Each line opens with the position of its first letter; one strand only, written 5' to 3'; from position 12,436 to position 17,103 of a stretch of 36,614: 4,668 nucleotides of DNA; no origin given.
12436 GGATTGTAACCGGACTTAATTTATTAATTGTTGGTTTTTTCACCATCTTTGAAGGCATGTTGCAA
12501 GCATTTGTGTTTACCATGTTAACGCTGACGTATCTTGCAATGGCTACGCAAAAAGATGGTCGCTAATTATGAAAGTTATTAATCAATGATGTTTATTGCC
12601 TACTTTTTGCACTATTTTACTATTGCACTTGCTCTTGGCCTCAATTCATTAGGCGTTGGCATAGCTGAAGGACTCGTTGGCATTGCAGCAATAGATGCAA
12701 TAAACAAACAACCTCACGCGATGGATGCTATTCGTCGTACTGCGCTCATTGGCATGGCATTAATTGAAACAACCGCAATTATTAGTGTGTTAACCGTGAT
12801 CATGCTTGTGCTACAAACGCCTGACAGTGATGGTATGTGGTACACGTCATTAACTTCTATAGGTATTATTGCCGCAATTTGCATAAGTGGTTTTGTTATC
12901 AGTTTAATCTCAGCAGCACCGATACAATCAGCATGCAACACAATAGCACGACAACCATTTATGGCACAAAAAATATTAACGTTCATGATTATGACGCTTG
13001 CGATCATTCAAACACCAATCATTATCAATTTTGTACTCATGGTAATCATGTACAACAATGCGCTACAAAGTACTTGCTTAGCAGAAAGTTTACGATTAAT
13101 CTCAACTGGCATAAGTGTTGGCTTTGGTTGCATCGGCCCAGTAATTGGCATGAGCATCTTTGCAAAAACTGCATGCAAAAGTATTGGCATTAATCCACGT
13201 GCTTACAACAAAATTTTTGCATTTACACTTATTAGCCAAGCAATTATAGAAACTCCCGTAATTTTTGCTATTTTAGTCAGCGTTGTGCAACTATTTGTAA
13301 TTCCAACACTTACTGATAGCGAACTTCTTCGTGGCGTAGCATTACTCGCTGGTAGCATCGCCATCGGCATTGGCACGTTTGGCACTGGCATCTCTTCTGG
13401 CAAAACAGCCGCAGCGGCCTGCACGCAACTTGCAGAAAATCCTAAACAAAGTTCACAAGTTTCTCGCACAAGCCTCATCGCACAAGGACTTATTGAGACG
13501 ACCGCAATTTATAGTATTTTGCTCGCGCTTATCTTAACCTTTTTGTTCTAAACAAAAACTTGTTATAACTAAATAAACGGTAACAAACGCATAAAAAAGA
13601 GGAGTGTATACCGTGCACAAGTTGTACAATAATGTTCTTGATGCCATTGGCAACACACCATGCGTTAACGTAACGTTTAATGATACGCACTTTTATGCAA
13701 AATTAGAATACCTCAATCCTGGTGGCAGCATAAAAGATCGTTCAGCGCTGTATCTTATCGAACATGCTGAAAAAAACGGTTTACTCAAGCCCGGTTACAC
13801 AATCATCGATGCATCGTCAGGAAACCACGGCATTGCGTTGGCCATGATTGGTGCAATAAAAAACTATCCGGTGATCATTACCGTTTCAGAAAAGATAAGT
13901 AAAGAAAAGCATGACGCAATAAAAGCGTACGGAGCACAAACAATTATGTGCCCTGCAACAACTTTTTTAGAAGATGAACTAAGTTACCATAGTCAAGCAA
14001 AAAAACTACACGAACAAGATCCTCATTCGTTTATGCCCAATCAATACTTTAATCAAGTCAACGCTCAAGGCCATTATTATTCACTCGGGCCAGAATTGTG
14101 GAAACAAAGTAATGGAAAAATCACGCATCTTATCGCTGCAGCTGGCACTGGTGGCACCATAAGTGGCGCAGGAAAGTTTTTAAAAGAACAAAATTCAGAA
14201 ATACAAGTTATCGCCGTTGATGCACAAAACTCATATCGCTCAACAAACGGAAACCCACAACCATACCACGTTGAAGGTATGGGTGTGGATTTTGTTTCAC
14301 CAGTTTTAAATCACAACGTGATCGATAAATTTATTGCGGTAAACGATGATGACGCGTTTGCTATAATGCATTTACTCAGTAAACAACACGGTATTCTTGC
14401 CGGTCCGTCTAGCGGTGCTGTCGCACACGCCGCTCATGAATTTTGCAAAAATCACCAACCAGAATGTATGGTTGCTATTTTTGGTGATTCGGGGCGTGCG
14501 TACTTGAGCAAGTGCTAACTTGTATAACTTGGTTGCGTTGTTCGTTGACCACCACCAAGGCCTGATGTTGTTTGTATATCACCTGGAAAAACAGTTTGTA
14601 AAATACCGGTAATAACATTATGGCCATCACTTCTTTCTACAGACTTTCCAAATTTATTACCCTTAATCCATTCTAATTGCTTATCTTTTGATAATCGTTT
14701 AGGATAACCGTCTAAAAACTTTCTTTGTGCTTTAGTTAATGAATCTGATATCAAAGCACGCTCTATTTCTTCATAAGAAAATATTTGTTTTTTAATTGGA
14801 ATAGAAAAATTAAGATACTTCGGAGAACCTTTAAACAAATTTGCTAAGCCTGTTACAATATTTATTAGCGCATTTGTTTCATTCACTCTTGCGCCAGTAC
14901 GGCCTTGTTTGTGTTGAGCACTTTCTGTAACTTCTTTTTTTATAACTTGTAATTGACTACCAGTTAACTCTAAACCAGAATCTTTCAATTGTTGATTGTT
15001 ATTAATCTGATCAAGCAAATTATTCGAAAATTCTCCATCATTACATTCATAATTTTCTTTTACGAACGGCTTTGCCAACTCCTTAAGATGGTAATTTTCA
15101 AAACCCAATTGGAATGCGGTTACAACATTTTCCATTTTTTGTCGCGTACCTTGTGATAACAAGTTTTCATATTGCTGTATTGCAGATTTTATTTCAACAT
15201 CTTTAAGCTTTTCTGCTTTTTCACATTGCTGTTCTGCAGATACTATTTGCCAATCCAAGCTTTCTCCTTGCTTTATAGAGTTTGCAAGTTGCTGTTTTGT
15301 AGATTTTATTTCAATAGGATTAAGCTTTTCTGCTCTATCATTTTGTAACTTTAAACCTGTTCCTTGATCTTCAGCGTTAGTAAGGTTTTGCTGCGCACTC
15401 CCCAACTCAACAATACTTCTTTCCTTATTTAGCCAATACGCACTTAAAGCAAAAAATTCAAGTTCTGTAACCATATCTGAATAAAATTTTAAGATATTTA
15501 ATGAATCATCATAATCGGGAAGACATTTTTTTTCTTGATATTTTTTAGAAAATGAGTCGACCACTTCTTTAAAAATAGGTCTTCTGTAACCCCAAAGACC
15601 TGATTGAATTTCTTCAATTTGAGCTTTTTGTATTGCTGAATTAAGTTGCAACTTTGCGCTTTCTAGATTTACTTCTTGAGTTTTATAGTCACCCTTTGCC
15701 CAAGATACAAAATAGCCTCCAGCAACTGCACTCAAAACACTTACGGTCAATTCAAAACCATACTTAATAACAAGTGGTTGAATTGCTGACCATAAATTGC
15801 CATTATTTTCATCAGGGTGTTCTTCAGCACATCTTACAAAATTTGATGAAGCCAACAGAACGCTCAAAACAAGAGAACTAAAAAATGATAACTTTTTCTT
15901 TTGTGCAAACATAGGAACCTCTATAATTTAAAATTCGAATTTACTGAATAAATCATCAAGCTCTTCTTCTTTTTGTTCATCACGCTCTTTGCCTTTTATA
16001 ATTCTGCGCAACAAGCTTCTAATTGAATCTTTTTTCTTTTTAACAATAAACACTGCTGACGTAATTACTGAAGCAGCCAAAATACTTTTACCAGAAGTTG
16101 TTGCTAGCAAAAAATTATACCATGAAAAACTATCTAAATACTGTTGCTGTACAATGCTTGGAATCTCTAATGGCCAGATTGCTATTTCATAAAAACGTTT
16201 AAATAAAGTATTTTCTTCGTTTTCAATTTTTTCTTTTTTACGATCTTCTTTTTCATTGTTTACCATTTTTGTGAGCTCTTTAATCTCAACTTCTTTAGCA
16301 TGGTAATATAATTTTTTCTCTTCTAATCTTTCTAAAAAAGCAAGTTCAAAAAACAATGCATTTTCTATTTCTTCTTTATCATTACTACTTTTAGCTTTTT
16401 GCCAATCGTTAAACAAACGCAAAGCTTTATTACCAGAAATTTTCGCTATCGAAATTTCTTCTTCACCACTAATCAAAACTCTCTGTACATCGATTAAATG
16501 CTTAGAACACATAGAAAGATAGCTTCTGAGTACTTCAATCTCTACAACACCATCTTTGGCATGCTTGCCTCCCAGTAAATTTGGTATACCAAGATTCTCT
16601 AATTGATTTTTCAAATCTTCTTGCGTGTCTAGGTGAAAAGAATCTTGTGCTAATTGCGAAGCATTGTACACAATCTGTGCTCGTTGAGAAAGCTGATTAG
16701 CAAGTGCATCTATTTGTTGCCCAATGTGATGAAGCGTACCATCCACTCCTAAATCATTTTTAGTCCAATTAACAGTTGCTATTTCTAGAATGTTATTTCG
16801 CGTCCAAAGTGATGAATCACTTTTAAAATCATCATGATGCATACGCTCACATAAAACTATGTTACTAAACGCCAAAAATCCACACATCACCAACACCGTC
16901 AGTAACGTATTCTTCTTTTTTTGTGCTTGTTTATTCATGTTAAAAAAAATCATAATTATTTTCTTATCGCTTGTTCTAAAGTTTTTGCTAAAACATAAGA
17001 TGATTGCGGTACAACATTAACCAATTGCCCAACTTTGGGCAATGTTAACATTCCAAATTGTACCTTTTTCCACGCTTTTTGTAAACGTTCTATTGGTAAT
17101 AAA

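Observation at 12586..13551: Four F-type c-subunit hairpins fused into one 321-aa polypeptide, with one ion site changed E to Q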

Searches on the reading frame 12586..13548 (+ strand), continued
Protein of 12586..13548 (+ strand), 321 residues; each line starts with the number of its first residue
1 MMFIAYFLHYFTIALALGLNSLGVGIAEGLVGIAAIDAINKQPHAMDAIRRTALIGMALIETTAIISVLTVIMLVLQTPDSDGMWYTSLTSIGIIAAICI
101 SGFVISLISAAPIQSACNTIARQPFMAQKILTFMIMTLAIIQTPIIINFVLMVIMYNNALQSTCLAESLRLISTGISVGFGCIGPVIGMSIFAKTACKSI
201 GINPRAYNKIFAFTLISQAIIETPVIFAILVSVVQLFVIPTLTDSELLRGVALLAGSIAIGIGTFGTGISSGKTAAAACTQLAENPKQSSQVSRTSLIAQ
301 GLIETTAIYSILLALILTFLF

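Call 34: search_solved_structures(query=window:12586-13548:+, max_evalue=0.001, show_alignments=2)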
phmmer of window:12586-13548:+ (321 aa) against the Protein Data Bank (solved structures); distinct sequences matched with E-value up to 0.001: 14.
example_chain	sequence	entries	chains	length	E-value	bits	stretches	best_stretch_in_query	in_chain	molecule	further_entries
4bem_J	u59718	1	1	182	3.1e-14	56.4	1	148-319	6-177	F1FO ATPASE C1 SUBUNIT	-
9itj_H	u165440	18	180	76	2.8e-08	36.8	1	167-234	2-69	ATP synthase subunit c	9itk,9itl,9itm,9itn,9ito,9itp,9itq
2wie_A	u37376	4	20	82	6.6e-08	35.6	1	244-319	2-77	ATP SYNTHASE C CHAIN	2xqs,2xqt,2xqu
3v3c_A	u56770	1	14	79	4.6e-07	32.8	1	12-78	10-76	ATP synthase subunit c, chloroplastic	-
7wem_A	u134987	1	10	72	5.1e-07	32.7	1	11-70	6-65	ATP synthase subunit c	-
1wu0_A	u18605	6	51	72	6.2e-07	32.4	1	11-70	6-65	ATP synthase C chain | ATP synthase subunit c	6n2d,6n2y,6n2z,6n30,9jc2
4mjn_A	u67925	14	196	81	1.5e-06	31.1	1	253-319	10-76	ATP synthase subunit c, chloroplastic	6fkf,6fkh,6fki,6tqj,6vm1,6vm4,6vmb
2w5j_A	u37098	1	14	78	2.1e-06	30.7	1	252-319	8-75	ATP SYNTHASE C CHAIN, CHLOROPLASTIC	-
22vl_M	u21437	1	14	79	2.9e-06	30.2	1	170-240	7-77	ATP synthase subunit c, chloroplastic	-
4bem_A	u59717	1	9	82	3.5e-06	29.9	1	258-319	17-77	F1FO ATPASE C2 SUBUNIT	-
3zk1_A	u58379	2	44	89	5.3e-06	29.4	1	246-319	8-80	ATP SYNTHASE SUBUNIT C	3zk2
1yce_A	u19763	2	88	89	1.3e-05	28.1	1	253-319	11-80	subunit c | ATP SYNTHASE SUBUNIT C, SODIUM ION SPECIFIC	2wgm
4v1f_A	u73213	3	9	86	0.00069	22.4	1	15-79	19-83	F0F1 ATP SYNTHASE SUBUNIT C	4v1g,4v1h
7jg5_1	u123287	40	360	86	0.0008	22.2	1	15-79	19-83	ATP synthase subunit c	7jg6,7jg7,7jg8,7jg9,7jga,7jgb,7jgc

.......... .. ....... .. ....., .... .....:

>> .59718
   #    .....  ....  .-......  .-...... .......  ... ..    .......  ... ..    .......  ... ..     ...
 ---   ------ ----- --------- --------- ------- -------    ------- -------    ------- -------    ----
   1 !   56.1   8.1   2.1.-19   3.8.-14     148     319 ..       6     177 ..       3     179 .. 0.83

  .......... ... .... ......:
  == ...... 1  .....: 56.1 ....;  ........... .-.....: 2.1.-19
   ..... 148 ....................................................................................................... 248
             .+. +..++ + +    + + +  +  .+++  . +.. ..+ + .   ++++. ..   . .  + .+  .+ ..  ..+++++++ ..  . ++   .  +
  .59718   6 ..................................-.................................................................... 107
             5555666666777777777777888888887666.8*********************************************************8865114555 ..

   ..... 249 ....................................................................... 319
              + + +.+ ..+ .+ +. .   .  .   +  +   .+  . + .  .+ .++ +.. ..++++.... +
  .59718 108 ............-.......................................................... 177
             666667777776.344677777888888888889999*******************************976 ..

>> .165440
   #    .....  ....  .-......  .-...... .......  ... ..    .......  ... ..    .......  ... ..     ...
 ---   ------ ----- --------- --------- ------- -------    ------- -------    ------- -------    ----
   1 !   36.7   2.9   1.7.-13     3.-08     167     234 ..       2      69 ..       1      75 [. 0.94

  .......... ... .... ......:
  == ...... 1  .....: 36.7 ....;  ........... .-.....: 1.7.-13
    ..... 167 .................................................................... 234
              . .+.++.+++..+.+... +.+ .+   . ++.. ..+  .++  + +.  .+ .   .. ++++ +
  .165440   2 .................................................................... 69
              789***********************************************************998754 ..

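Call 45: search_protein_representatives(protein=window:12586-13548:+)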
Query: 321 residues. Proteins with E-value up to 0.001 (for the whole library): 586; up to 1e-10: 293; up to 1e-30: 150. The best 150 are listed.
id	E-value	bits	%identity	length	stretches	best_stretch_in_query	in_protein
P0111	5.0e-87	308.4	47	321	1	5-319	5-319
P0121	5.1e-83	295.2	47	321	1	4-318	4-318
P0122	1.4e-75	270.8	46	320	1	2-319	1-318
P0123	6.1e-71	255.6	45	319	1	5-319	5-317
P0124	1.3e-70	254.5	42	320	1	4-320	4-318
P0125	3.0e-69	250.0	48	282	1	36-318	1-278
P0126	5.8e-68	245.8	42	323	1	4-320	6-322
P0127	4.0e-67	243.1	43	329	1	3-319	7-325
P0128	1.1e-66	241.6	40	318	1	5-319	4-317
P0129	1.2e-66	241.5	41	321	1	6-320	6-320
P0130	2.0e-66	240.8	42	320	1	7-319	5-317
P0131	3.4e-66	240.0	41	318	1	8-320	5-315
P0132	1.6e-65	237.8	42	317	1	4-319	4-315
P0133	8.6e-64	232.1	45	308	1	5-317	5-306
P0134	1.5e-63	231.3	39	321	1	3-318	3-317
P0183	8.1e-51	189.6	36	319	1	8-317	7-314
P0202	9.6e-46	172.9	31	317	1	3-318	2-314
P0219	1.4e-41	159.3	40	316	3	168-320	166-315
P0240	5.0e-38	147.6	25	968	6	13-315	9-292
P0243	4.0e-37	144.6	31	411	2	107-319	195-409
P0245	1.2e-36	143.1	37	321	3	172-320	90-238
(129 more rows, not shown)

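Call 47: find_encoding_contigs(protein=P0240, flank=10000, max_places=2)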
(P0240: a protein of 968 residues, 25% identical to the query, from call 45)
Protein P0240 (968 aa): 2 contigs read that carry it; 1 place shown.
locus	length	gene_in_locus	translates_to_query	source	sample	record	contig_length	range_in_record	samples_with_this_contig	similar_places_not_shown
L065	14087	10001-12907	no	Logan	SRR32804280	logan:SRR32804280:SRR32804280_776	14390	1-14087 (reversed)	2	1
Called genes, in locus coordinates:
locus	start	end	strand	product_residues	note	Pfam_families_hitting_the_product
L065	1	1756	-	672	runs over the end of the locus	PF00012:HSP70, PF06723:MreB_Mbl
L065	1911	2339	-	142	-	-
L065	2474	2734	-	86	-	-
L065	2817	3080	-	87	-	-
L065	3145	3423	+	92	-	-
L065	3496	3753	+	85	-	PF13453:Zn_ribbon_TFIIB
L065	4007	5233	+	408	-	PF00587:tRNA-synt_2b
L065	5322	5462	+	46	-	-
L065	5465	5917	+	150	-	PF02590:SPOUT_MTase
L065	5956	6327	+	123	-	-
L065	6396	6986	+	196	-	PF04542:Sigma70_r2, PF08281:Sigma70_r4_2, PF04545:Sigma70_r4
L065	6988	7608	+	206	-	-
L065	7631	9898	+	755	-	PF09826:Beta_propel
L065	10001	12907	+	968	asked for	PF00137:ATP-synt_C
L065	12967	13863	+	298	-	PF00119:ATP-synt_A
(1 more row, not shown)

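Call 48: find_encoding_contigs(protein=P0243, flank=10000, max_places=2)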
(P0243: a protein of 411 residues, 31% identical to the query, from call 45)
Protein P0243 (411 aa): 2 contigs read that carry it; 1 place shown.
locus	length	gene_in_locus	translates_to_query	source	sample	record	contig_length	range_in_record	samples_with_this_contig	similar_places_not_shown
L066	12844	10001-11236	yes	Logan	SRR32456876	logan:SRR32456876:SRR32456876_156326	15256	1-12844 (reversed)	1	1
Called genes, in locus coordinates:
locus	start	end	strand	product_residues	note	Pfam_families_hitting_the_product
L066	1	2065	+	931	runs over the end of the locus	PF01326:PPDK_N, PF00391:PEP-utilizers, PF02896:PEP-utilizers_C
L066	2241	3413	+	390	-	PF04055:Radical_SAM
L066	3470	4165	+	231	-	PF13241:NAD_binding_7, PF14824:Sirohm_synth_M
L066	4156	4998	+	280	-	PF01578:Cytochrom_C_asm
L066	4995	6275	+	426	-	PF05201:GlutR_N, PF01488:Shikimate_DH, PF00745:GlutR_dimer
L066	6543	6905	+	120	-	PF02391:MoaE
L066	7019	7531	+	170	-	PF01967:MoaC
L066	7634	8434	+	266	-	PF01869:BcrAD_BadFG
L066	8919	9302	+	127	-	PF03899:ATP-synt_I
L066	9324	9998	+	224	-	PF00119:ATP-synt_A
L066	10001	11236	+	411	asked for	PF00137:ATP-synt_C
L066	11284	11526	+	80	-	PF00137:ATP-synt_C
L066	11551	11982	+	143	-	PF00430:ATP-synt_B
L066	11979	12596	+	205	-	PF00430:ATP-synt_B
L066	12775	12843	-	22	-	?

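Call 56: find_encoding_contigs(protein=P0183, flank=10000, max_places=2)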
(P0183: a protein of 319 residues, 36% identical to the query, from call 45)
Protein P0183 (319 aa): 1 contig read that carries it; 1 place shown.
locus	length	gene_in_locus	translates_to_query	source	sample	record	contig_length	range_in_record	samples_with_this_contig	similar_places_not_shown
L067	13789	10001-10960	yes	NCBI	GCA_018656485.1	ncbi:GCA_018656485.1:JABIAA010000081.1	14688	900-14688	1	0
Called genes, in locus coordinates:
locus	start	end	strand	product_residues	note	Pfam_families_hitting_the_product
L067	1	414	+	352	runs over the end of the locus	PF01370:Epimerase, PF16363:GDP_Man_Dehyd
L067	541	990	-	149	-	PF08780:NTase_sub_bind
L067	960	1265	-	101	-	PF01909:NTP_transf_2 (weak), PF18765:Polbeta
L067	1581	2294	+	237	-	-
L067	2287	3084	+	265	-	PF11019:DUF2608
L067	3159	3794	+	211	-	-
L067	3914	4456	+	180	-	-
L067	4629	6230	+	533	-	-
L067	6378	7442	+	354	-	PF00733:Asn_synthase (weak), PF03054:tRNA_Me_trans, PF20259:tRNA_Me_trans_M, PF20258:tRNA_Me_trans_C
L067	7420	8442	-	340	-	-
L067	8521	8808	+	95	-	-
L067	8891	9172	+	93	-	-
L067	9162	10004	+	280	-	PF00119:ATP-synt_A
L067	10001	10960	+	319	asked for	PF00137:ATP-synt_C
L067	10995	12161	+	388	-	PF13439:Glyco_transf_4, PF13477:Glyco_trans_4_2 (faint), PF13579:Glyco_trans_4_4, PF00534:Glycos_transf_1, PF13692:Glyco_trans_1_4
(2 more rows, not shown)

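Call 57: find_encoding_contigs(protein=P0202, flank=10000, max_places=2)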
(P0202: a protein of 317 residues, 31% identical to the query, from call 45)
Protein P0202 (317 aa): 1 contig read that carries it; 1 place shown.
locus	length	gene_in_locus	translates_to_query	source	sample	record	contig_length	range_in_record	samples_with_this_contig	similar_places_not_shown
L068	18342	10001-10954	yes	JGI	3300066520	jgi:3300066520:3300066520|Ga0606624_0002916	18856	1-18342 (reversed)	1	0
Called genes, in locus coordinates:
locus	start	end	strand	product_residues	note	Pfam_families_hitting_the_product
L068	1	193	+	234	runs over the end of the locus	?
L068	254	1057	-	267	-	PF01026:TatD_DNase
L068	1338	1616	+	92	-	PF00216:Bac_DNA_binding, PF18291:HU-HIG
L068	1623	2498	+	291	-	PF02517:Rce1-like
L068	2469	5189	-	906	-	PF02463:SMC_N (faint), PF13476:AAA_23, PF13558:SbcC_Walker_B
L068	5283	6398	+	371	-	PF01098:FTSW_RODA_SPOVE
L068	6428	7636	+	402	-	PF00162:PGK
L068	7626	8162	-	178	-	-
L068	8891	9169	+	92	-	-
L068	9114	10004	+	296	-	PF00119:ATP-synt_A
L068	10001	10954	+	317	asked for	PF00137:ATP-synt_C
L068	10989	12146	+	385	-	PF13439:Glyco_transf_4, PF13477:Glyco_trans_4_2 (faint), PF13579:Glyco_trans_4_4, PF00534:Glycos_transf_1, PF13692:Glyco_trans_1_4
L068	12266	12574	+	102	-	PF00708:Acylphosphatase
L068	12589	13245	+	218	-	-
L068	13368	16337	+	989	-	-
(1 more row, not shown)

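Call 59: find_encoding_contigs(protein=P0219, flank=10000, max_places=2)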
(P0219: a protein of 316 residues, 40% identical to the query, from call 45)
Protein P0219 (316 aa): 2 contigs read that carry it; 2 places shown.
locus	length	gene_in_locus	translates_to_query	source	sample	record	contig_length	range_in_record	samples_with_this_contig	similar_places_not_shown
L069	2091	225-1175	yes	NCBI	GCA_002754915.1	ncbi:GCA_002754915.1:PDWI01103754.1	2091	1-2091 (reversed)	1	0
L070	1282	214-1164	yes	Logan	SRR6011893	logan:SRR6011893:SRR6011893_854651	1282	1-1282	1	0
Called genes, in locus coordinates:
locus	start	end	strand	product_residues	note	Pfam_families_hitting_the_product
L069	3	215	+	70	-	?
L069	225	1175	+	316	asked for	PF00137:ATP-synt_C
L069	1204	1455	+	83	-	PF00137:ATP-synt_C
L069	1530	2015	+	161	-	PF00430:ATP-synt_B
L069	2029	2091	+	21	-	?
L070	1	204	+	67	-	?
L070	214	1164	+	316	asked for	PF00137:ATP-synt_C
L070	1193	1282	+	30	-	?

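Call 60: find_encoding_contigs(protein=P0245, flank=10000, max_places=2)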
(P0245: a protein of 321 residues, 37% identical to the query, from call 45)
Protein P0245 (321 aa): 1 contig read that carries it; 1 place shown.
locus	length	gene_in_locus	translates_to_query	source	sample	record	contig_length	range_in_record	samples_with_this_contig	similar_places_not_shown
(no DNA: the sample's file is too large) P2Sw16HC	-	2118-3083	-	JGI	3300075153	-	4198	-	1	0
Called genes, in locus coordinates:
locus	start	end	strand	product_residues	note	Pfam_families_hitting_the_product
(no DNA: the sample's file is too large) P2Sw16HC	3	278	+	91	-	?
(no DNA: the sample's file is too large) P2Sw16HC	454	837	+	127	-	PF04519:Bactofilin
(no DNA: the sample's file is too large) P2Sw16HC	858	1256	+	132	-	PF03899:ATP-synt_I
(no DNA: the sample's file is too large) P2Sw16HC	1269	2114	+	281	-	PF00119:ATP-synt_A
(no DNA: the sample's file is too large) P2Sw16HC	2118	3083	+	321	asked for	PF00137:ATP-synt_C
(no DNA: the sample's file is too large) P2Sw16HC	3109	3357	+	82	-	PF00137:ATP-synt_C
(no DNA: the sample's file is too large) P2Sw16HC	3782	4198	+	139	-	?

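Call 70: find_encoding_contigs(protein=P0002, flank=3000, max_places=2)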
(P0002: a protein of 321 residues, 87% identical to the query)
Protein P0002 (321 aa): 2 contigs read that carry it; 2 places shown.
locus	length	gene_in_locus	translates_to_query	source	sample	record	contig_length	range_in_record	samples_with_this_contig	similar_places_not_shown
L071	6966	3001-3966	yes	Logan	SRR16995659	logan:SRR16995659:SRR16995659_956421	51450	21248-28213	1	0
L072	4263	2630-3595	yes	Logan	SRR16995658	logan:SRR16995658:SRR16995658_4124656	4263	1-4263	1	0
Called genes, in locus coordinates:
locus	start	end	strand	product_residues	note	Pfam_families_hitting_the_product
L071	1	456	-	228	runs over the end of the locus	PF01300:Sua5_yciO_yrdC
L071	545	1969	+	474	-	PF02875:Mur_ligase_C (faint)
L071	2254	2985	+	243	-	PF00119:ATP-synt_A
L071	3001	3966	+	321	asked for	PF00137:ATP-synt_C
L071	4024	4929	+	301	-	PF00291:PALP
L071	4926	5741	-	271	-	-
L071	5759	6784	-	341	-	-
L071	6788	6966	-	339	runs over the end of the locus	PF13483:Lactamase_B_3, PF12706:Lactamase_B_2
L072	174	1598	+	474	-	PF02875:Mur_ligase_C (faint)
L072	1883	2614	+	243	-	PF00119:ATP-synt_A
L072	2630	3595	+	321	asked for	PF00137:ATP-synt_C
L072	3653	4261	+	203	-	?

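Call 71: find_encoding_contigs(protein=P0001, flank=3000, max_places=2)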
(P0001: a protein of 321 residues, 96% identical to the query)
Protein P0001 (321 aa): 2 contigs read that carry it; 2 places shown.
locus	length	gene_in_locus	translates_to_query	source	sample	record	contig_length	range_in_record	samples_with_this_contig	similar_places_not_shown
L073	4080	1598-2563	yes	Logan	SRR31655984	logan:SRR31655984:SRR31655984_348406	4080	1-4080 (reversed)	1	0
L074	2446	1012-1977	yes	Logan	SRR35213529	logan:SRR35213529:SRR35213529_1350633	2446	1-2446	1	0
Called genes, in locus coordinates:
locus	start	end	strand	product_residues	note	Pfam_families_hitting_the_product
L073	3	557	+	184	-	?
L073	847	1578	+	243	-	PF00119:ATP-synt_A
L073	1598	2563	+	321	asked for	PF00137:ATP-synt_C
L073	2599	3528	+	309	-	PF00291:PALP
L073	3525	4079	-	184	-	?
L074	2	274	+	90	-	?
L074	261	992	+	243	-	PF00119:ATP-synt_A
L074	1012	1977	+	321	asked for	PF00137:ATP-synt_C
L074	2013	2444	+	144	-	?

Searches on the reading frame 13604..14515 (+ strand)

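Call 3: search_protein_families(library=pfam, proteins=[window:13604-14515:+], max_evalue=1)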
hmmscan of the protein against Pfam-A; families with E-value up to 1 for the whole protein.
window:13604-14515:+ (304 aa): 2 families
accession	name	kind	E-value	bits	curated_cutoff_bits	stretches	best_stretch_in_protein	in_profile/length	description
PF00291.31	PALP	-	7.1e-70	236.1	35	1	12-290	2-290/295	Pyridoxal-phosphate dependent enzyme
PF14924.12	MAP10_N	-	0.15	12.4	21.5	1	81-156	61-128/144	Microtubule associated protein 10, N-terminal domain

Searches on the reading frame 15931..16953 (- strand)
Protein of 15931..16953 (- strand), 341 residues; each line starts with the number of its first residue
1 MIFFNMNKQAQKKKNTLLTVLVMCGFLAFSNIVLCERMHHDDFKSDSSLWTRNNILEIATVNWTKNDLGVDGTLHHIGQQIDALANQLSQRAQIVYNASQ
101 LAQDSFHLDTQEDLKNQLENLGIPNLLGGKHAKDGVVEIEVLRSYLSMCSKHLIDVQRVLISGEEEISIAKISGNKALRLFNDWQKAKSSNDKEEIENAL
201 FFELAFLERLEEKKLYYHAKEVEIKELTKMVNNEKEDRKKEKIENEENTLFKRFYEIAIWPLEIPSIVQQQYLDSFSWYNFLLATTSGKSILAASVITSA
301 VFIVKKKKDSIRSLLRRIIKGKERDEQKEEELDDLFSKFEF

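Call 8: search_protein_families(library=pfam, proteins=[window:15931-16953:-], max_evalue=0.01)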
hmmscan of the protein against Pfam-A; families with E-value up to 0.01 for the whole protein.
window:15931-16953:- (341 aa): 1 family
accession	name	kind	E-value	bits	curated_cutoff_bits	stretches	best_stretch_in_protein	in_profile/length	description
PF04665.18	Pox_A32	-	0.0096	15.8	22.8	0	10-96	110-199/242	Poxvirus A32 protein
